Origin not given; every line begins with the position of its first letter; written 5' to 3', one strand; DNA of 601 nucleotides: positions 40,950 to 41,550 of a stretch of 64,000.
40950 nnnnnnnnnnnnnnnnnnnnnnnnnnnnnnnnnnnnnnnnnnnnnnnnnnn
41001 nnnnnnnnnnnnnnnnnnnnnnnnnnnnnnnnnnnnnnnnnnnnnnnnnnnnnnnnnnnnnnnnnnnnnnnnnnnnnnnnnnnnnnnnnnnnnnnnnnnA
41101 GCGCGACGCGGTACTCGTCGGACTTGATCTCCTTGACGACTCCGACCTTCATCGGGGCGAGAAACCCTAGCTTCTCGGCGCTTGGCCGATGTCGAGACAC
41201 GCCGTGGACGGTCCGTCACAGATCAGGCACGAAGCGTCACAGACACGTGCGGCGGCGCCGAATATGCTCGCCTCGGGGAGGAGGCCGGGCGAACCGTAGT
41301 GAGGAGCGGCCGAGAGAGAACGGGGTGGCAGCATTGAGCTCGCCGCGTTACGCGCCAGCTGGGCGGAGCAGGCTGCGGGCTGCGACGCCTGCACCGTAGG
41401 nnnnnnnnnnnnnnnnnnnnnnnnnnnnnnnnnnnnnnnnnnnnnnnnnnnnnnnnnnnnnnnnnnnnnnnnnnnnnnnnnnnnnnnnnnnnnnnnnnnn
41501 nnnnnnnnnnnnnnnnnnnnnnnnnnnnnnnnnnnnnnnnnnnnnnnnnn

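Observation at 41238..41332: Element copy R2: identical core, about 95 nt long, with a duplicated upstream half-site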

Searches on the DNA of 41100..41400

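Call 13: search_rna_families(source=window, start=41100, end=41400, threshold=evalue, max_evalue=10)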
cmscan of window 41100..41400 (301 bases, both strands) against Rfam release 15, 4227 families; matches with E-value up to 10: 2.
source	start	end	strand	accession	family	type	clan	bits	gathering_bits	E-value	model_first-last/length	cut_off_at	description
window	41244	41295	-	RF02791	CcsR1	Gene; sRNA;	-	12.2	65.3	2.2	1-83/83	no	Conserved CCUCCUCCC motif stress-induced RNA 1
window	41260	41390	-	RF02344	ar14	Gene; sRNA;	-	11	58.8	7.8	1-123/123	no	Alphaproteobacterial ar14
